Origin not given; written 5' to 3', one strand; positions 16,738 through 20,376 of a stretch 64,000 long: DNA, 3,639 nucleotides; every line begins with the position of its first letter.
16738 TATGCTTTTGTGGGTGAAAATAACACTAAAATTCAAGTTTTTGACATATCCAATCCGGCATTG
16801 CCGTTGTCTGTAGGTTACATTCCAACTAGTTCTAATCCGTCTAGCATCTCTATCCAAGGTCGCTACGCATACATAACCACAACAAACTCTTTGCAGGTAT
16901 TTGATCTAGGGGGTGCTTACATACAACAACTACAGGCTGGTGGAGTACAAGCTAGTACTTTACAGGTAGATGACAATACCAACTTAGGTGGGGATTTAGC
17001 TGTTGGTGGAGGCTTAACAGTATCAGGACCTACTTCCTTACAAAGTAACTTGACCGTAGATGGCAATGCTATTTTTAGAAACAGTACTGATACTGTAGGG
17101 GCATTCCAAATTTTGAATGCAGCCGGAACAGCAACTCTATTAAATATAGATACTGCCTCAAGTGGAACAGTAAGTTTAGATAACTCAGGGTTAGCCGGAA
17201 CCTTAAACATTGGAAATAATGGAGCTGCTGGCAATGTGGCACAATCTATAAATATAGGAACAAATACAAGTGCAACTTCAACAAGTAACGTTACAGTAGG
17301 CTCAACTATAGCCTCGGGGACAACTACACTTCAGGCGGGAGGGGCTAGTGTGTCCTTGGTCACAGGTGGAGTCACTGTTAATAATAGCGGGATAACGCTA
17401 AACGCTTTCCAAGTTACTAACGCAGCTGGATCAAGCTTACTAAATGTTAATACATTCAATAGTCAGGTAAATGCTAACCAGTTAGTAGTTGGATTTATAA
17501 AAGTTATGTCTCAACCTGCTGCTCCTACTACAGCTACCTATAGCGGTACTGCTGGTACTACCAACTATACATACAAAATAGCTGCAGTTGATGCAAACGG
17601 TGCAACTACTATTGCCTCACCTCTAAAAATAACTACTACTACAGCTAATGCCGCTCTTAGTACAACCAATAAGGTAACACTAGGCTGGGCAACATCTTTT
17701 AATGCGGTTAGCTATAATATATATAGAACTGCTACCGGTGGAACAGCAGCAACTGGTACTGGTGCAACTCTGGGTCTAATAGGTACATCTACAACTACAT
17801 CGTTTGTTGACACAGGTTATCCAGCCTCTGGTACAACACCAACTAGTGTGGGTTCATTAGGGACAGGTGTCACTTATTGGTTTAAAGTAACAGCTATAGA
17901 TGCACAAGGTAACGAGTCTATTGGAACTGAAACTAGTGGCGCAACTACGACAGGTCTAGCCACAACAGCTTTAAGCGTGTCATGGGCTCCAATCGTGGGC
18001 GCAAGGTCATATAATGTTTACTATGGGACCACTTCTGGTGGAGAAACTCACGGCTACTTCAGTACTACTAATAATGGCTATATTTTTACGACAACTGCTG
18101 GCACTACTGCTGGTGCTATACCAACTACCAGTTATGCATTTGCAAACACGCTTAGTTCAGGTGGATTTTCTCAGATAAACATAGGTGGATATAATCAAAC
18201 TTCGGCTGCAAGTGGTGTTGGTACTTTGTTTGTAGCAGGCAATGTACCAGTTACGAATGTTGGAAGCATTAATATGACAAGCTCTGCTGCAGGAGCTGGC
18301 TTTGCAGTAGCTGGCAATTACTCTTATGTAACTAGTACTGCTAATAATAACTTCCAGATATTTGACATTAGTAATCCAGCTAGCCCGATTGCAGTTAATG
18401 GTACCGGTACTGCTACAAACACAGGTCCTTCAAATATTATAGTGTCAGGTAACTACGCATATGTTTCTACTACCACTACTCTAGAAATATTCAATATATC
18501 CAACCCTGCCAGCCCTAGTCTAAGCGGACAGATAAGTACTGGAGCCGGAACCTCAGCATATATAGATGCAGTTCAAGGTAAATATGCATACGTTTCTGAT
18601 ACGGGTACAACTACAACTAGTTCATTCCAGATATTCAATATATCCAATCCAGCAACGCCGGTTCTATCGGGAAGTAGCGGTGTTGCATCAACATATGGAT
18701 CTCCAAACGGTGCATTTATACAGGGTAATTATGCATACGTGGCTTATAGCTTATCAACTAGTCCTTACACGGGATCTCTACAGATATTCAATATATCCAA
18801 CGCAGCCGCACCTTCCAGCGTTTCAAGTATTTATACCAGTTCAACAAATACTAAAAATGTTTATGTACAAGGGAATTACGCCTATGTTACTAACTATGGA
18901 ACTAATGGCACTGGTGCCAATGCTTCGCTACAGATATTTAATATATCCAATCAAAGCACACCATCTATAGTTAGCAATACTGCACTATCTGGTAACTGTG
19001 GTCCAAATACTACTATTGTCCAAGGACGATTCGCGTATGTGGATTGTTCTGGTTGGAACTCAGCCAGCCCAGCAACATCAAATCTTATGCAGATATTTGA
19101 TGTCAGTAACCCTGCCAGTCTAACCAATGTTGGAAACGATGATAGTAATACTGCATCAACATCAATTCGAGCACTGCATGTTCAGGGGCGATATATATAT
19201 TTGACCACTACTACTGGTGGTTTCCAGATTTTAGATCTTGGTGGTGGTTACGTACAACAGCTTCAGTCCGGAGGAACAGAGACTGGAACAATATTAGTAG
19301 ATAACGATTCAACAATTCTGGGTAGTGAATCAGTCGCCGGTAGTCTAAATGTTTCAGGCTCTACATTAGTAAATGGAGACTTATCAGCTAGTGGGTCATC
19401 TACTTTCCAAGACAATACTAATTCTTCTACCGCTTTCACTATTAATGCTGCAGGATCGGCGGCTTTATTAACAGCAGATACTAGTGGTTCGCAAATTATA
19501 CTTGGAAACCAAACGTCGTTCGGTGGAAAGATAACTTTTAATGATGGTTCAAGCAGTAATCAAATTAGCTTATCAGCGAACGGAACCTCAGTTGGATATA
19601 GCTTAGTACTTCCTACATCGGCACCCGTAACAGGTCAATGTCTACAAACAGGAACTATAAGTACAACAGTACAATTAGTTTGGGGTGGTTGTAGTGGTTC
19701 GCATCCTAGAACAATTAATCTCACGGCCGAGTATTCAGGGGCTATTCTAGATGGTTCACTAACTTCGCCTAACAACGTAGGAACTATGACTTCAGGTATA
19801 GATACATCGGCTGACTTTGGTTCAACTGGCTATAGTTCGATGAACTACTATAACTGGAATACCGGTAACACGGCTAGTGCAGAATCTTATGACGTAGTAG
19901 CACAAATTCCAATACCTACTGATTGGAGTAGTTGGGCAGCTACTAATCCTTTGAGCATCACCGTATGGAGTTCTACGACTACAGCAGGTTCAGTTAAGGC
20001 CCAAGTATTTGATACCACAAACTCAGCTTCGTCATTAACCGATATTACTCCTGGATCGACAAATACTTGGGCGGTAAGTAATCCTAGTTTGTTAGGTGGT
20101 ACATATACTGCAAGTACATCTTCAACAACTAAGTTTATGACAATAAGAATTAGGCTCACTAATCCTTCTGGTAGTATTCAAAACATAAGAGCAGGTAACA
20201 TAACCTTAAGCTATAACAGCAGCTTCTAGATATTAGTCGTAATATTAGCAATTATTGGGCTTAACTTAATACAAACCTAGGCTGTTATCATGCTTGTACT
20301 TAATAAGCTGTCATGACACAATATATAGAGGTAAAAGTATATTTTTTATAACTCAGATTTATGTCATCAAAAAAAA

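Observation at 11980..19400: Thrice-repeated super-module inside the 3038-aa protein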

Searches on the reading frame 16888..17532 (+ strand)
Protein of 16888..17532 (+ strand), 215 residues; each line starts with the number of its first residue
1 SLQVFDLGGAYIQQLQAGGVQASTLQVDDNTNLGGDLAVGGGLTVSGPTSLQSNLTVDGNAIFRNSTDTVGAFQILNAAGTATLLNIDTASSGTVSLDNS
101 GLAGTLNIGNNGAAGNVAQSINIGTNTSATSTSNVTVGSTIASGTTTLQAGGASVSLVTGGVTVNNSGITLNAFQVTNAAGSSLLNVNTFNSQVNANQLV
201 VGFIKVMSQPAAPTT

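Call 10: search_protein_families(library=pfam, proteins=[window:16900-17532:+], max_evalue=1)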
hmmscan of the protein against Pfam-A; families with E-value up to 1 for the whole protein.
window:16900-17532:+ (211 aa): 0 families

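Call 40: search_protein_families(library=phrogs, proteins=[window:16888-17532:+], max_evalue=0.1)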
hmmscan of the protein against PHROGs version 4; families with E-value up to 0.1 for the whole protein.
window:16888-17532:+ (215 aa): 1 family
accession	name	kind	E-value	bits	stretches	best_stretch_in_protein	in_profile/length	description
phrog_4042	-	unknown function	0.026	15.5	1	94-143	26-75/129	-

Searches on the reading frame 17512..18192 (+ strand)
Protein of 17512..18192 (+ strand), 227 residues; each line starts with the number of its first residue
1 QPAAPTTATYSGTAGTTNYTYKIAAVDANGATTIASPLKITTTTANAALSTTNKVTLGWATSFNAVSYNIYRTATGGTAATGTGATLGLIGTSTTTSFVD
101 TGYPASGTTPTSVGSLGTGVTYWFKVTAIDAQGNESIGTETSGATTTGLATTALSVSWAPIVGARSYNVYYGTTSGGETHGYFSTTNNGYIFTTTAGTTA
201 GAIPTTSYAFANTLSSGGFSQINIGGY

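Call 10: search_protein_families(library=pfam, proteins=[window:17512-18192:+], max_evalue=1)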
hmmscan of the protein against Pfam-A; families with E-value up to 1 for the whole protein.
window:17512-18192:+ (227 aa): 4 families
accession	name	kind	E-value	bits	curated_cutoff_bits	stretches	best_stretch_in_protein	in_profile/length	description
PF21910.2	GH85_C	-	0.0036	18.1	27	0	49-78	13-42/95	GH85 endohexosaminidases, C-terminal domain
PF00041.27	fn3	-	0.058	14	25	0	51-136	12-76/84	Fibronectin type III domain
PF24384.1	Ig_TMM62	-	0.25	11.5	27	0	121-137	100-116/128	TMEM62 Ig-like domain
PF06486.16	DUF1093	-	0.45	11.6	26.3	0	14-33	27-46/81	Protein of unknown function (DUF1093)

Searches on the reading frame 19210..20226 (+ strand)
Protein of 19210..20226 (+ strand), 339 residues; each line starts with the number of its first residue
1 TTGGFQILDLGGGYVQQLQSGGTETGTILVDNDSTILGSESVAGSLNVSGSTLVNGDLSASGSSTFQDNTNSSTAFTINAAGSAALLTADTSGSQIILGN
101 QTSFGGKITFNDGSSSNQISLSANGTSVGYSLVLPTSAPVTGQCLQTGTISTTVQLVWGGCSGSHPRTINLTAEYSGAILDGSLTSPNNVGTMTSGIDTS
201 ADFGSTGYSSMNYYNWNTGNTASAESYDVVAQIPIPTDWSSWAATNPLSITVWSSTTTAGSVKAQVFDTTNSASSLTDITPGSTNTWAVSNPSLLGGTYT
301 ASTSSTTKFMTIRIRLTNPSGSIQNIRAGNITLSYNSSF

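Call 66: predict_structure(alignment_id=A3)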
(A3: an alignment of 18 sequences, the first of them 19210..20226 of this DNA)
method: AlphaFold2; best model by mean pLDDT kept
length: 339 residues; sequences in the alignment: 18
mean_pLDDT: 65.1   pTM: 0.54
mean pLDDT of the five models: 65.1, 64.3, 63.9, 62.7, 62.3
residues with pLDDT >= 90: 37; 70-90: 103; 50-70: 121; < 50: 78
segments of 3 or more residues with pLDDT < 50: 1-69
pLDDT, mean of each block of 10 residues (from residue 1): 34 36 35 31 33 35 40 54 56 57 55 56 52 62 62 60 77 66 65 79 63 78 78 89 89 87 91 90 88 80 87 85 80 86
secondary structure, 60 per line:
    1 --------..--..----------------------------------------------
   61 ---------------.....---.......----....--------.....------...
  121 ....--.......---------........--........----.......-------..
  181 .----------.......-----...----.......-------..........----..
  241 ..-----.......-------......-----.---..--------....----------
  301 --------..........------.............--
elements in order: E76-80 E84-90 E95-98 E107-111 E118-124 E127-133 E143-150 E153-160 E165-171 E179-181 E192-198 E211-217 E225-234 E239-242 E248-254 E262-267 E287-290 E309-318 E325-337
